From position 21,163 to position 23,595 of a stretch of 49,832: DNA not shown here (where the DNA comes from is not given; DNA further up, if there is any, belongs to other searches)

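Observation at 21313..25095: Stand-alone 1260-aa Mrr-like nuclease / STAND NTPase / helical-repeat gene downstream of tRNA-Ala: candidate single-gene antiphage sensor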

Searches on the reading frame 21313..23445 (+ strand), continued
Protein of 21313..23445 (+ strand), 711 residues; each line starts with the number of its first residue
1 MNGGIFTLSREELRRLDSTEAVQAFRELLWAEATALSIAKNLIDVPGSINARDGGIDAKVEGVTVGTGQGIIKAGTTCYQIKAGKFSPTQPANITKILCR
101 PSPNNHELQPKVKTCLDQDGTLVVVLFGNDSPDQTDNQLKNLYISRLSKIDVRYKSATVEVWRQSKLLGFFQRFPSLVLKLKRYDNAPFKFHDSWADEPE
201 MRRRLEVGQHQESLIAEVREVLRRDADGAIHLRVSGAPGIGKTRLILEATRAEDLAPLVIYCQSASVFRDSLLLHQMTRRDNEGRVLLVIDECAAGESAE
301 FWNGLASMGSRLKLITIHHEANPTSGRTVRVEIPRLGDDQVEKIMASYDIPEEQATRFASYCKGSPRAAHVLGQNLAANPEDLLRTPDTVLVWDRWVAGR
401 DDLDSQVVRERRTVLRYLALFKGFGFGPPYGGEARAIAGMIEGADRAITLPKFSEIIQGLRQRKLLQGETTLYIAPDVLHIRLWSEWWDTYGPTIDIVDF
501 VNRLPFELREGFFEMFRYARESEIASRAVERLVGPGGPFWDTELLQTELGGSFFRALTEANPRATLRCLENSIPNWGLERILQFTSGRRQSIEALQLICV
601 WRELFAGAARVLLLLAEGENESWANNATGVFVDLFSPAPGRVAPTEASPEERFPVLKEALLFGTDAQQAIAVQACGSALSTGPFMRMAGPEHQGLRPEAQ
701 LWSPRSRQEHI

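Call 94: get_annotated_region(hit=H7, flank=3000)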
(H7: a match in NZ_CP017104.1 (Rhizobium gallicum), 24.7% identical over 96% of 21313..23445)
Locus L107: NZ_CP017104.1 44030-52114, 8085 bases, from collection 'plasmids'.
description: Rhizobium gallicum strain IE4872 plasmid pRgalIE4872c, complete sequence
organism: Rhizobium gallicum (NCBI taxid 56730)
taxonomy: Bacteria; Pseudomonadota; Alphaproteobacteria; Hyphomicrobiales; Rhizobiaceae; Rhizobium; Rhizobium gallicum
host: -; source: Phaseolus vulgaris,Whole organism,nodule from Agricultural field; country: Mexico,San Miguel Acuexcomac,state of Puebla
typing (MOB-suite, as given by PLSDB): conjugative; replicon rep_cluster_471; relaxase MOBQ; mating-pair formation MPF_T
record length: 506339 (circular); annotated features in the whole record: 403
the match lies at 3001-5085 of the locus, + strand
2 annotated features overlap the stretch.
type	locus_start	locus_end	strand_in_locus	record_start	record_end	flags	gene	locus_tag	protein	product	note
CDS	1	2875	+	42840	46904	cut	-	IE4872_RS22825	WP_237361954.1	helix-turn-helix transcriptional regulator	-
CDS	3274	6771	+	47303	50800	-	-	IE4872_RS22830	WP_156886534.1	hypothetical protein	-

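Call 95: get_annotated_region(hit=H11, flank=3000)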
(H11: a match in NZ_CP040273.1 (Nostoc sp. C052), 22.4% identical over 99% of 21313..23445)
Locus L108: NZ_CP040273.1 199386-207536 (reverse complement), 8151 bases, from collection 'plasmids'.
description: Nostoc sp. C052 plasmid pC052_A, complete sequence
organism: Nostoc sp. C052 (NCBI taxid 2576902)
taxonomy: Bacteria; Cyanobacteriota; Cyanophyceae; Nostocales; Nostocaceae; Nostoc; Nostoc sp. C052
host: -; source: Blasia pusilla,pure culture; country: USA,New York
typing (MOB-suite, as given by PLSDB): conjugative; relaxase MOBV; mating-pair formation MPF_T
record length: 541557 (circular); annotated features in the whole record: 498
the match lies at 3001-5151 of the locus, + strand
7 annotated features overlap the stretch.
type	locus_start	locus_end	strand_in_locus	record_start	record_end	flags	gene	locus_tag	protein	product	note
CDS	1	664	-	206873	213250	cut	-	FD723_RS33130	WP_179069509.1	hypothetical protein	-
CDS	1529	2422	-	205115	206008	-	-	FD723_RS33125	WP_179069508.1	transposase family protein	-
CDS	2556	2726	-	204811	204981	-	-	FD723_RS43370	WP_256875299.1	hypothetical protein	-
CDS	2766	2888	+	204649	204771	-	-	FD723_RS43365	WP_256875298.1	hypothetical protein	-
CDS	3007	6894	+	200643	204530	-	-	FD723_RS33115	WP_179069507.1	hypothetical protein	-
CDS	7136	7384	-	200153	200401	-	-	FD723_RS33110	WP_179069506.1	hypothetical protein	-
CDS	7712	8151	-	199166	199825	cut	-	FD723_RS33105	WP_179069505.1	hypothetical protein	-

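Call 96: get_annotated_region(hit=H12, flank=3000)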
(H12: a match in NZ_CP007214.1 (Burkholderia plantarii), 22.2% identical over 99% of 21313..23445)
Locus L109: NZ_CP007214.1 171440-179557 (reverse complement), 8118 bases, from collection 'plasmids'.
description: Burkholderia plantarii strain ATCC 43733 plasmid bpln_1p, complete sequence
organism: Burkholderia plantarii (NCBI taxid 41899)
taxonomy: Bacteria; Pseudomonadota; Betaproteobacteria; Burkholderiales; Burkholderiaceae; Burkholderia; Burkholderia plantarii
host: -; source: -; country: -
typing (MOB-suite, as given by PLSDB): conjugative; replicon rep_cluster_1107; relaxase MOBF; mating-pair formation MPF_F
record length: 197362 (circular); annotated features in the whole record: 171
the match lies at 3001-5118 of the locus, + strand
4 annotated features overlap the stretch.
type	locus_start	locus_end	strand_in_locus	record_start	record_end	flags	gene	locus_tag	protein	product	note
CDS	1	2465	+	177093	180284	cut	-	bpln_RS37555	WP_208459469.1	hypothetical protein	-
CDS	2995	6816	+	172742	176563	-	-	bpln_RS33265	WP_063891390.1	hypothetical protein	-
CDS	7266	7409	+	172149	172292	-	-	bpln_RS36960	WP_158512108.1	hypothetical protein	-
CDS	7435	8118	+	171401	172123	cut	-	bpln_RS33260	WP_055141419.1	IS6 family transposase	-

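Call 97: get_annotated_region(hit=H17, flank=3000)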
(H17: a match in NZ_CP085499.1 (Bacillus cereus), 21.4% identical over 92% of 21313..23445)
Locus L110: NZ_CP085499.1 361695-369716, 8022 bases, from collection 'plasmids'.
description: Bacillus cereus strain A22 plasmid unnamed1, complete sequence
organism: Bacillus cereus (NCBI taxid 1396)
taxonomy: Bacteria; Bacillota; Bacilli; Bacillales; Bacillaceae; Bacillus; Bacillus cereus
host: -; source: coffee,cell culture,root; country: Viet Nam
typing (MOB-suite, as given by PLSDB): non-mobilizable; replicon rep_cluster_164,rep_cluster_1751
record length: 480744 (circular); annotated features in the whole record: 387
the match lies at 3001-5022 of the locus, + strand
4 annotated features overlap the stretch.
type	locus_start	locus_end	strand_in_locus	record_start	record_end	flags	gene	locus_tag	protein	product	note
CDS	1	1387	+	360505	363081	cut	-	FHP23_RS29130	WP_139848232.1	AAA family ATPase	-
CDS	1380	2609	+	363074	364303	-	-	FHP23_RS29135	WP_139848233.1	ATP-dependent helicase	-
CDS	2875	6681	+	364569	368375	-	-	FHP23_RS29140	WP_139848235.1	hypothetical protein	-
CDS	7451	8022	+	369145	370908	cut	-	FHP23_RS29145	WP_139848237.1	DUF262 domain-containing protein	-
